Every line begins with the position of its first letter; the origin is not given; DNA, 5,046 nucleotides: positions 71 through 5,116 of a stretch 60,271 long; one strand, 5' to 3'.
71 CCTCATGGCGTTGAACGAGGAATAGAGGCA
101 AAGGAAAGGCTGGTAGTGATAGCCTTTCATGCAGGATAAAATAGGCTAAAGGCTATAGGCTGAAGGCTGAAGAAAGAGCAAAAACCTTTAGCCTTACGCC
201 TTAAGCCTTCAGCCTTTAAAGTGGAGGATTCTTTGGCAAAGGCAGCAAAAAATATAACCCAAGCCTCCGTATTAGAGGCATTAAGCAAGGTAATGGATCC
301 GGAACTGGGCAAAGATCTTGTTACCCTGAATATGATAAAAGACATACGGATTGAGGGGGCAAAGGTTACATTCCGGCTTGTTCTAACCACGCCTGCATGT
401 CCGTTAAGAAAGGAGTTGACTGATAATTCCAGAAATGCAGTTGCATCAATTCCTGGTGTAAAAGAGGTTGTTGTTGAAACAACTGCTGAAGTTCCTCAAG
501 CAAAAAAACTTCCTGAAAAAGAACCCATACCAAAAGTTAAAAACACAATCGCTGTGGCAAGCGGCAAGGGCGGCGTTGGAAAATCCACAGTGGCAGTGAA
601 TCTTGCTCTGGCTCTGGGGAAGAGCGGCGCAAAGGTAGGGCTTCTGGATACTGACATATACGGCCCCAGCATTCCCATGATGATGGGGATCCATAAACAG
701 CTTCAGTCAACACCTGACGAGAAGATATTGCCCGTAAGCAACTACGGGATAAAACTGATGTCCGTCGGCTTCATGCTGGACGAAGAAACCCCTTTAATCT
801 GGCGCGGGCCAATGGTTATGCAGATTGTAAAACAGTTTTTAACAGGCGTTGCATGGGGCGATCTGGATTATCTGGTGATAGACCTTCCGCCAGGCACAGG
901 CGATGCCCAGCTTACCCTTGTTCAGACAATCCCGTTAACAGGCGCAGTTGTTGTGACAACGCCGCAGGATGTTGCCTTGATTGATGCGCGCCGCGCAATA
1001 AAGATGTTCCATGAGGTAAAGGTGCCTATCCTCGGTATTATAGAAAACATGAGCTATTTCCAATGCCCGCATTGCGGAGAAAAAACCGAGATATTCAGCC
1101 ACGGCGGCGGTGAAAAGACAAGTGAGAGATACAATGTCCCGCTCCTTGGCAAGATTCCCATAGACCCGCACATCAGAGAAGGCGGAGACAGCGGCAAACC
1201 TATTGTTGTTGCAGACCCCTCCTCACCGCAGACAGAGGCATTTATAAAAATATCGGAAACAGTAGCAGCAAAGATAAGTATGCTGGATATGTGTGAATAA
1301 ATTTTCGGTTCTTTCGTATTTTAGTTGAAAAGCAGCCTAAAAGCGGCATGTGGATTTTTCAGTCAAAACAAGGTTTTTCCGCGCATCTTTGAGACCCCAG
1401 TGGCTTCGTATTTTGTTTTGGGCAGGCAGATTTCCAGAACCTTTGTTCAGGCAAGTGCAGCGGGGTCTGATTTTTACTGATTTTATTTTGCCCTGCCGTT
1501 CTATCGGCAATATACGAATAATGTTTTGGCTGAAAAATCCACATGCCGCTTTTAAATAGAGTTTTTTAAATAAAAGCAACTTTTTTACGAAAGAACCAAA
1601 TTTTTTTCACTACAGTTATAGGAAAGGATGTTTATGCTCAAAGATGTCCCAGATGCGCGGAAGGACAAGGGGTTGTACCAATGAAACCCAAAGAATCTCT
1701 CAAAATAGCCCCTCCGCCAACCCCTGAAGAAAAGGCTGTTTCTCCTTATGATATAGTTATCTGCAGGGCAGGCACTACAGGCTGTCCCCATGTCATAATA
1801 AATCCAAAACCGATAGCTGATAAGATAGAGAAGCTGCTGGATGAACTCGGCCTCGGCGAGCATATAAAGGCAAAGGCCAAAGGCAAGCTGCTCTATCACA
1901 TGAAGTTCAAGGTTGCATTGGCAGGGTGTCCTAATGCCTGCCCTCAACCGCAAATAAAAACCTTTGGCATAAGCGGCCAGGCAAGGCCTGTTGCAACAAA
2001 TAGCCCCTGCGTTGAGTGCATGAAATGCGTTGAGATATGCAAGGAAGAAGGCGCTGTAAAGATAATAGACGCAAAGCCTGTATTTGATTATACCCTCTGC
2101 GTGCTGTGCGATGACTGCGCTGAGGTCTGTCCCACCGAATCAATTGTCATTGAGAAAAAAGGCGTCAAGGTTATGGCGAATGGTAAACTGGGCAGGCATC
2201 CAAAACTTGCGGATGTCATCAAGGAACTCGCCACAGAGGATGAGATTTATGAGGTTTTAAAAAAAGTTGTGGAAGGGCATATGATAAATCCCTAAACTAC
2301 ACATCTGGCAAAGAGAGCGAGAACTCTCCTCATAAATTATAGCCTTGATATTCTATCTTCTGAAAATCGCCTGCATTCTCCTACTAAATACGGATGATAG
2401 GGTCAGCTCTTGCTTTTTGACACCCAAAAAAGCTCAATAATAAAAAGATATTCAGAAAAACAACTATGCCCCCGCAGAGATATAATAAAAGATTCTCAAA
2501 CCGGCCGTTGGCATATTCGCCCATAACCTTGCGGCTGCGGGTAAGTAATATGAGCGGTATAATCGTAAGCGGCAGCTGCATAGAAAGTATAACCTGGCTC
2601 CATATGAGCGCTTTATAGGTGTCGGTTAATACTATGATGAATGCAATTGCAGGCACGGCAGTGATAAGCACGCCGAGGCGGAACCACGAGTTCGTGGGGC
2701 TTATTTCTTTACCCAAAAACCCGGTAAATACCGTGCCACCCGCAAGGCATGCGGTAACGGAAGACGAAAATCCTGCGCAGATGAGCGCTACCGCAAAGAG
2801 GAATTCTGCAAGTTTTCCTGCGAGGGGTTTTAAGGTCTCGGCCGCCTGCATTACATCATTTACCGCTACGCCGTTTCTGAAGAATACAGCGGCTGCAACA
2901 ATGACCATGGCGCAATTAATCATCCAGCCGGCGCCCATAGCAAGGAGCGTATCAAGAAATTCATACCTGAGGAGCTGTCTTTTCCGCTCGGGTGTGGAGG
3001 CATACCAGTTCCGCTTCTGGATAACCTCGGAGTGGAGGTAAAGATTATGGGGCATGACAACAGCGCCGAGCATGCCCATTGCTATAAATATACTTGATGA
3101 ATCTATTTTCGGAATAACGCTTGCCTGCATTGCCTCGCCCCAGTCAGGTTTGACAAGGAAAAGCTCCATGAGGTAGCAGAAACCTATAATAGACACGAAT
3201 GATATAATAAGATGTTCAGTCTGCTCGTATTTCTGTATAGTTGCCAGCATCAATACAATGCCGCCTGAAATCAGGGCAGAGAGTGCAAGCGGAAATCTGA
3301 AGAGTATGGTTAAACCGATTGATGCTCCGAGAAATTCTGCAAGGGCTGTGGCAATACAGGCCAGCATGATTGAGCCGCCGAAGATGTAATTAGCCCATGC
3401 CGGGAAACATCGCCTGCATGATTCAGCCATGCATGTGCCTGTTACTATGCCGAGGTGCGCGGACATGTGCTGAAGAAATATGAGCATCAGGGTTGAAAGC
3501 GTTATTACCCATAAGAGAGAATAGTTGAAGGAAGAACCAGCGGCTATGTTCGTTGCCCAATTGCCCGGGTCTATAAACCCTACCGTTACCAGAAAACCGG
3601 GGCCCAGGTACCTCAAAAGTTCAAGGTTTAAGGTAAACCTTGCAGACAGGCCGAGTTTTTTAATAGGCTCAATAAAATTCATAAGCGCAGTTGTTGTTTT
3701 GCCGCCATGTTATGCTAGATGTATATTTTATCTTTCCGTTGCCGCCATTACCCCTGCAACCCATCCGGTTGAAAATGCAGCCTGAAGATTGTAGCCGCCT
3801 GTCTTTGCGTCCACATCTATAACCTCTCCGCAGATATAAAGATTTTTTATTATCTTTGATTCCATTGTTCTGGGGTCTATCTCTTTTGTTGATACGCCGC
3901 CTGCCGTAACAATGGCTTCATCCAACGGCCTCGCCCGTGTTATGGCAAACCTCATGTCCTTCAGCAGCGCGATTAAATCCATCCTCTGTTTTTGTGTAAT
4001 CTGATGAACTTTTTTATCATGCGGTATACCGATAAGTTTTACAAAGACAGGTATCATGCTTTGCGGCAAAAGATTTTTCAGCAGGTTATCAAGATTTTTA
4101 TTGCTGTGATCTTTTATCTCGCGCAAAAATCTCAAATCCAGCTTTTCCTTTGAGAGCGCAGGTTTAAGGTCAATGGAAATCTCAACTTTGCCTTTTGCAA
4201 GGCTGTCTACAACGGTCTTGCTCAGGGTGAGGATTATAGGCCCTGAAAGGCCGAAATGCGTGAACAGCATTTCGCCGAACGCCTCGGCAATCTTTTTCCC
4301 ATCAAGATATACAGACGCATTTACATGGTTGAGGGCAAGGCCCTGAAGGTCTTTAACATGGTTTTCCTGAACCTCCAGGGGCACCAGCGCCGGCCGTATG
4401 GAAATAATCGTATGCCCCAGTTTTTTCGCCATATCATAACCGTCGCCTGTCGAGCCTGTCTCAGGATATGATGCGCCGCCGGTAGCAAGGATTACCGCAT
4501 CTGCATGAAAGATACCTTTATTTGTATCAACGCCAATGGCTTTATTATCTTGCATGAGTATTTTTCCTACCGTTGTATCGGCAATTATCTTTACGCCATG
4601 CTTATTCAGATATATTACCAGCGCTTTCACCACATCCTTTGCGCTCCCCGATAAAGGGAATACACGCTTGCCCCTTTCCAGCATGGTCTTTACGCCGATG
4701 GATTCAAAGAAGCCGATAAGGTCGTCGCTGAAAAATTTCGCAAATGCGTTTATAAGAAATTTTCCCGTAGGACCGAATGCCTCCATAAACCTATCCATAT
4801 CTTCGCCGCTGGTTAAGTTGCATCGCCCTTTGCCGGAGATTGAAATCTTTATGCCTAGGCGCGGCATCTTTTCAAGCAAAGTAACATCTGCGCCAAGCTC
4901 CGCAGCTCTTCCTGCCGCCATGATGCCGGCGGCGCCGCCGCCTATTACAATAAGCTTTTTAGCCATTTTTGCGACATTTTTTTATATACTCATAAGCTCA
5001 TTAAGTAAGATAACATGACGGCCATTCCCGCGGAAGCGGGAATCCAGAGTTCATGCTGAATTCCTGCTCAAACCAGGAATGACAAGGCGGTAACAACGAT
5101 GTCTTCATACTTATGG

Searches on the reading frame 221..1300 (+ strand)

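Call 25: search_protein_families(library=pfam, proteins=[window:221-1300:+], max_evalue=0.0001)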
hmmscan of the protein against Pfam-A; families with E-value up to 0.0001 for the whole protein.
window:221-1300:+ (359 aa): 7 families
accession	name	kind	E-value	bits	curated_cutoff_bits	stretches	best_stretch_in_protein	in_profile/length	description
PF10609.15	ParA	-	6.1e-110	366.9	27.1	1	105-348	1-245/246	NUBPL iron-transfer P-loop NTPase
PF01883.24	FeS_assembly_P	-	2.7e-22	79.2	23.5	1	15-84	2-72/73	Iron-sulfur cluster assembly protein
PF01656.29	CbiA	-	9.3e-14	51.9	25.4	1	110-327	1-124/125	CobQ/CobB/MinD/ParA nucleotide binding domain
PF13614.12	AAA_31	-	7e-10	39.6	27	1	108-149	2-43/177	AAA domain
PF09140.17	MipZ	-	5.3e-07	29.7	20.7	1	109-156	2-49/262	ATPase MipZ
PF02374.21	ArsA_ATPase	-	5.5e-06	26.3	24.3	0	112-145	5-38/305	Anion-transporting ATPase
PF00142.24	Fer4_NifH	-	8.9e-06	25.8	25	0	114-151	6-43/271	4Fe-4S iron sulfur cluster binding proteins, NifH/frxC family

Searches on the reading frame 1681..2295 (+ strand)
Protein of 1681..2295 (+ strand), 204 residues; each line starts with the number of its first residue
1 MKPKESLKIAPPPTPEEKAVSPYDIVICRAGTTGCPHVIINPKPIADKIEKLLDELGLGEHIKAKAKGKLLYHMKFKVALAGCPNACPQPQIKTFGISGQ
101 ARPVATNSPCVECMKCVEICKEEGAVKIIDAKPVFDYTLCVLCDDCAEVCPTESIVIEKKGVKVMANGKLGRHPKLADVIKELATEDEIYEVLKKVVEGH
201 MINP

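Call 25: search_protein_families(library=pfam, proteins=[window:1681-2295:+], max_evalue=0.0001)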
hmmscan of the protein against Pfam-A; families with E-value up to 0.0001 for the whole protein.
window:1681-2295:+ (204 aa): 7 families
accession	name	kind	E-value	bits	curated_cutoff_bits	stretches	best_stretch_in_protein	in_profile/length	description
PF01077.27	NIR_SIR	-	3.6e-12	46.5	27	1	30-198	12-118/158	Nitrite and sulphite reductase 4Fe-4S domain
PF13237.11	Fer4_10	-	5.5e-08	33.1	25.5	0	133-159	2-22/53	4Fe-4S dicluster domain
PF12838.12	Fer4_7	-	5.4e-06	27.2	27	1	110-153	2-51/52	4Fe-4S dicluster domain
PF13187.11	Fer4_9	-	5.9e-06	26.7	27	0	110-153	2-50/52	4Fe-4S dicluster domain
PF12837.12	Fer4_6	-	6.5e-06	26.3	25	1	132-153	1-22/24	4Fe-4S binding domain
PF00037.32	Fer4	-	2.7e-05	24.2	21.1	1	133-155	1-23/24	4Fe-4S binding domain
PF13484.11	Fer4_16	-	7.2e-05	23.9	30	0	140-158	2-20/66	4Fe-4S double cluster binding domain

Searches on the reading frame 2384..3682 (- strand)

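Call 25: search_protein_families(library=pfam, proteins=[window:2384-3682:-], max_evalue=0.0001)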
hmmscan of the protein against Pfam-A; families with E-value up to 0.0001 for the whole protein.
window:2384-3682:- (432 aa): 1 family
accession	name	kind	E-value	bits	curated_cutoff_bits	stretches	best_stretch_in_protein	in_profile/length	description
PF01566.24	Nramp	-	6.2e-116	387.8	29.8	1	42-393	1-356/357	Natural resistance-associated macrophage protein-like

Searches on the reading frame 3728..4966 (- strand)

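Call 25: search_protein_families(library=pfam, proteins=[window:3728-4966:-], max_evalue=0.0001)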
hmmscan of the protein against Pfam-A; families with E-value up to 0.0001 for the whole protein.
window:3728-4966:- (412 aa): 10 families
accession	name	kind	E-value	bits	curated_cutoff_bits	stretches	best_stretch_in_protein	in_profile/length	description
PF03486.20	HI0933_like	-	3.9e-84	282.4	50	1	4-406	2-243/244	HI0933-like protein Rossmann domain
PF22780.1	HI0933_like_1st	-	5e-45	153.7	27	1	191-353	1-165/165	HI0933-like protein barrel and H2TH domain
PF00890.30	FAD_binding_2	-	7.3e-16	58.8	20.4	1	5-45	2-42/414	FAD binding domain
PF01266.30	DAO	-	2.5e-12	47.5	27.9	1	110-170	149-209/353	FAD dependent oxidoreductase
PF07992.20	Pyr_redox_2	-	6.8e-11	42.5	26.1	1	3-37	143-177/291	Pyridine nucleotide-disulphide oxidoreductase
PF01134.28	GIDA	-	2.6e-10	40.4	22.1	1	5-164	2-150/391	Glucose inhibited division protein A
PF12831.13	FAD_oxidored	-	6.1e-10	39.4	27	1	5-165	2-147/416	FAD dependent oxidoreductase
PF00070.33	Pyr_redox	-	3e-09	37.7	22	1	4-38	1-35/82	Pyridine nucleotide-disulphide oxidoreductase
PF13738.12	Pyr_redox_3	-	4.1e-08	33.3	30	0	119-170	90-140/305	Pyridine nucleotide-disulphide oxidoreductase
PF13450.12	NAD_binding_8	-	1.3e-05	25.8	21.9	1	7-41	1-35/68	NAD(P)-binding Rossmann-like domain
